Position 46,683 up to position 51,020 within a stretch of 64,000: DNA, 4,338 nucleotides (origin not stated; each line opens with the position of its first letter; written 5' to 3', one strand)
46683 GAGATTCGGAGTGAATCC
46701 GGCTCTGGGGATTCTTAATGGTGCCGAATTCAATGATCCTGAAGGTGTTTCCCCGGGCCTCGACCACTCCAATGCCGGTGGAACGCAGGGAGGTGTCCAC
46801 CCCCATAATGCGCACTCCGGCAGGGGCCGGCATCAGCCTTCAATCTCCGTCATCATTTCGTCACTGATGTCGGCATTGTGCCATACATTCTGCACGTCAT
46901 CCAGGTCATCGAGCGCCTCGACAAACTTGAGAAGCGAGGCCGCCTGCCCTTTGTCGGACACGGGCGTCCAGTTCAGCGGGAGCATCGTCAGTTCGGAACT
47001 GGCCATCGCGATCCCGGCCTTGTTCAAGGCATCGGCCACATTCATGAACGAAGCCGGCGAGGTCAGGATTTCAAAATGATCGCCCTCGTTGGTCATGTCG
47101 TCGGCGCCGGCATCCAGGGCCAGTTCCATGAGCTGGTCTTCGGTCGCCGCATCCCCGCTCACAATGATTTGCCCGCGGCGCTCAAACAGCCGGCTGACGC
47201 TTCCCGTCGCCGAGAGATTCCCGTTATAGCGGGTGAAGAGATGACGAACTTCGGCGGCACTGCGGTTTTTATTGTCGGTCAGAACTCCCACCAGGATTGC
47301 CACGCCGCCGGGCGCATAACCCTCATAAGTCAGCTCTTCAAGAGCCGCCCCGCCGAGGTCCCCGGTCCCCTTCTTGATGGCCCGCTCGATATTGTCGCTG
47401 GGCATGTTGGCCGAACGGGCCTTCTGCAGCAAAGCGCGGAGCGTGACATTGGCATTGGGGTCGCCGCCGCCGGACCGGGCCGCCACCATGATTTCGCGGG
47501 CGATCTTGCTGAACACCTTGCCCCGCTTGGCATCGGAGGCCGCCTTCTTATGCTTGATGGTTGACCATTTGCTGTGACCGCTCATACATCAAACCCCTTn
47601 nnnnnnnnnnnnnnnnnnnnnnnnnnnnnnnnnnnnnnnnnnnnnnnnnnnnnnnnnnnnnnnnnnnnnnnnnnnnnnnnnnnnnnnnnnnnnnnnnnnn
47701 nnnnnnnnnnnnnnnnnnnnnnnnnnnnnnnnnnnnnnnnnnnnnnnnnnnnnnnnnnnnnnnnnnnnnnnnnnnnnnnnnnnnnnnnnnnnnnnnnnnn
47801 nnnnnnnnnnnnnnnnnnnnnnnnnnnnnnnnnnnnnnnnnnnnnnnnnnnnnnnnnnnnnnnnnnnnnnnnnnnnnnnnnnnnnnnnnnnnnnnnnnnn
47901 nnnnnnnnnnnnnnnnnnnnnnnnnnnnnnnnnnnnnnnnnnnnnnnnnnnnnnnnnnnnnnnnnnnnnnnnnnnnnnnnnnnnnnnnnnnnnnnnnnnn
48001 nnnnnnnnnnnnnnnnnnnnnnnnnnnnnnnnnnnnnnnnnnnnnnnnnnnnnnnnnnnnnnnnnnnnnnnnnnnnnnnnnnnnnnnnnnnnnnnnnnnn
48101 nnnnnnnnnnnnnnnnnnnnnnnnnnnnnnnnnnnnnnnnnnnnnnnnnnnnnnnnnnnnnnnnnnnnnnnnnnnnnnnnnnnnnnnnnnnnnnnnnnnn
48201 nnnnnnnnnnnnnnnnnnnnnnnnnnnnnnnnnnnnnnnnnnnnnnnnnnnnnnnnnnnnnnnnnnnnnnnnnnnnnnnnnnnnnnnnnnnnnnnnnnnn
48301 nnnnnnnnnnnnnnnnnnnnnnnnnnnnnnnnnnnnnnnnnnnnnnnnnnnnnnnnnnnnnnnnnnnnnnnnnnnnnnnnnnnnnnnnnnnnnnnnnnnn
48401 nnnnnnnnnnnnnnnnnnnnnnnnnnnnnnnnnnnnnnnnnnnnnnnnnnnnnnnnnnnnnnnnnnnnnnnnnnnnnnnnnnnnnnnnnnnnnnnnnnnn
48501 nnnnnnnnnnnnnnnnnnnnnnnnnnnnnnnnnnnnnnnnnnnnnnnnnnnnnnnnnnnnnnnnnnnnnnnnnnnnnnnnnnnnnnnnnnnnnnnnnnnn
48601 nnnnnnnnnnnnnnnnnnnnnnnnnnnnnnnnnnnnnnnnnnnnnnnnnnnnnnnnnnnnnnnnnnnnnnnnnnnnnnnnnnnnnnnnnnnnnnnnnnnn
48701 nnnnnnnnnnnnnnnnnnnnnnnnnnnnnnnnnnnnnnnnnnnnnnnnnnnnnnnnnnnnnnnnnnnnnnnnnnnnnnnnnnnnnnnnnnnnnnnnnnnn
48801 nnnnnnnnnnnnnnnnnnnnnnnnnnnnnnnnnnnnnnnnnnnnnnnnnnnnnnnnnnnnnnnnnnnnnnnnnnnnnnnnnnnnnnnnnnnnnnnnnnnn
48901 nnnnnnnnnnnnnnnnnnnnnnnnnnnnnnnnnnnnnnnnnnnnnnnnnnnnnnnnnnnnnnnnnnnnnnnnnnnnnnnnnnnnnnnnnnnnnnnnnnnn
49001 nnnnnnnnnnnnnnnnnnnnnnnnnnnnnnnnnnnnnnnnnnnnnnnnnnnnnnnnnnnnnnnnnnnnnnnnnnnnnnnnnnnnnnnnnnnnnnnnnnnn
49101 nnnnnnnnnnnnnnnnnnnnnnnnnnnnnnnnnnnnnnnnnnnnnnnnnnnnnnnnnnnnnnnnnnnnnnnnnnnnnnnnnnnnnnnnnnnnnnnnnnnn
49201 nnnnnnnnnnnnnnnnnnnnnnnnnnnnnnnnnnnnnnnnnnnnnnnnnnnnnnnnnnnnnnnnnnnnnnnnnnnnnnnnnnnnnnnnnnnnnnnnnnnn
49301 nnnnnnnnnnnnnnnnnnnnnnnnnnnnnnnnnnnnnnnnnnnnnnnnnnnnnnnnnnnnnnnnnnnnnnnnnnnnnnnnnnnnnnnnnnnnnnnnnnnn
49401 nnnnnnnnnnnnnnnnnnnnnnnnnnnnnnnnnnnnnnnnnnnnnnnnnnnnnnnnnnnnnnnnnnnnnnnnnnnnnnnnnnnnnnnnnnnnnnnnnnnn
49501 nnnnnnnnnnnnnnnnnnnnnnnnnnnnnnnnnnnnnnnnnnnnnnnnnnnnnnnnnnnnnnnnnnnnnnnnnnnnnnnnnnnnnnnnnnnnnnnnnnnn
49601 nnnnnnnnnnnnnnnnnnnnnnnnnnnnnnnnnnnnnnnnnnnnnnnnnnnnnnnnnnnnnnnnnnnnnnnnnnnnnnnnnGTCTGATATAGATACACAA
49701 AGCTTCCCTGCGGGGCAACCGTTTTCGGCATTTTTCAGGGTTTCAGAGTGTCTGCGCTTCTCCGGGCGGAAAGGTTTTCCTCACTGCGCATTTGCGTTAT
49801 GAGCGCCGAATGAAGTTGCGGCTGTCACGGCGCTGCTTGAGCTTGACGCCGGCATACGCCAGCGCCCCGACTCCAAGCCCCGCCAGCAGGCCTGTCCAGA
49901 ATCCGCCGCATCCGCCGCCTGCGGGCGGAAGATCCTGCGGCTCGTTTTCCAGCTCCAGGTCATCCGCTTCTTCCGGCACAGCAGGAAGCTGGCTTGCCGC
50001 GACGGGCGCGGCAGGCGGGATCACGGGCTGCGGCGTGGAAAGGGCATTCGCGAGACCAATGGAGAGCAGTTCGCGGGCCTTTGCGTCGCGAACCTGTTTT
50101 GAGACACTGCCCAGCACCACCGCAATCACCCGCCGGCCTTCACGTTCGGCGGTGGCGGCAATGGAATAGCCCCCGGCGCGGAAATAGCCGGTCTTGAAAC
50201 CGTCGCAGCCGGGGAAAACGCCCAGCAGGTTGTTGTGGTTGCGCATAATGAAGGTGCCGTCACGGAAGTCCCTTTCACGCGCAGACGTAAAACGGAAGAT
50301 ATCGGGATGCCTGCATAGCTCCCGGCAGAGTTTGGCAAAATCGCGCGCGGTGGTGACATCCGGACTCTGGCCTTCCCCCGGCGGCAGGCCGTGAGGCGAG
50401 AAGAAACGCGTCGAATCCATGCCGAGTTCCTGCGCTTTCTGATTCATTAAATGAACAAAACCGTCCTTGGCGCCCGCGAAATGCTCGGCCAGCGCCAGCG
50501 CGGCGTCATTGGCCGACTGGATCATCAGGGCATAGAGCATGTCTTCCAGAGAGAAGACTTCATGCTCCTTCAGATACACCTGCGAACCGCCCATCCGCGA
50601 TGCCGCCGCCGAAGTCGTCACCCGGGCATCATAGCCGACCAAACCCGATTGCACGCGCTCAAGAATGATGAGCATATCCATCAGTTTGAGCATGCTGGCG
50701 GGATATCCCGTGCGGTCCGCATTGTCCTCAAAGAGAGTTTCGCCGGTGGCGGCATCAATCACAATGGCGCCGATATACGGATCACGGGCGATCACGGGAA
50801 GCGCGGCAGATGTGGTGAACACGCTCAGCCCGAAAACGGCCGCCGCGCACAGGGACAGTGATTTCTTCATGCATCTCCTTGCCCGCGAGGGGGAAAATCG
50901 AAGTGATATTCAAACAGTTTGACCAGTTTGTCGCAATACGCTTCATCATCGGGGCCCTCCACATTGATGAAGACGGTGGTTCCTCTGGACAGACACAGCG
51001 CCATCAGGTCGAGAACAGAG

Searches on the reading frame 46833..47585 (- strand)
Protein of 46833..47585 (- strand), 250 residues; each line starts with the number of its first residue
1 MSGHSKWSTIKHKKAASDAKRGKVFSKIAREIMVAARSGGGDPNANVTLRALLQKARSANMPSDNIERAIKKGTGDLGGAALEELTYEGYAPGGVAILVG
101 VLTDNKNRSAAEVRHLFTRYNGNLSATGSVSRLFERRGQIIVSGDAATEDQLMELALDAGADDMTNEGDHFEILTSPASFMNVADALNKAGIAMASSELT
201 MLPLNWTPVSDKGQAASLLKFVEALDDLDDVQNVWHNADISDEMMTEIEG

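Call 77: search_protein_families(library=pfam, proteins=[window:46833-47585:-], max_evalue=0.00001)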
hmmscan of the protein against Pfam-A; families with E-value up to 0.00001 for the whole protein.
window:46833-47585:- (250 aa): 2 families
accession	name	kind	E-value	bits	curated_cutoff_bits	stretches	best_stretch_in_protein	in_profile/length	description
PF01709.26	Transcrip_reg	-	1.1e-56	191.4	27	1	82-238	1-160/160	TACO1/YebC second and third domain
PF20772.2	TACO1_YebC_N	-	6.4e-35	119.9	36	1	5-75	1-72/73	TACO1/YebC protein N-terminal domain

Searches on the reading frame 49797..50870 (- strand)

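Call 77: search_protein_families(library=pfam, proteins=[window:49797-50870:-], max_evalue=0.00001)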
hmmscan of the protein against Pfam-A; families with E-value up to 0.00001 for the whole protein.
window:49797-50870:- (357 aa): 2 families
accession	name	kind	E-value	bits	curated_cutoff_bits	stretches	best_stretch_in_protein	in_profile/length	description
PF00768.25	Peptidase_S11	-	6.1e-55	186.7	27.6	1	35-255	15-237/239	D-alanyl-D-alanine carboxypeptidase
PF13354.11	Beta-lactamase2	-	1.1e-14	54.8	22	1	36-187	3-148/214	Beta-lactamase enzyme family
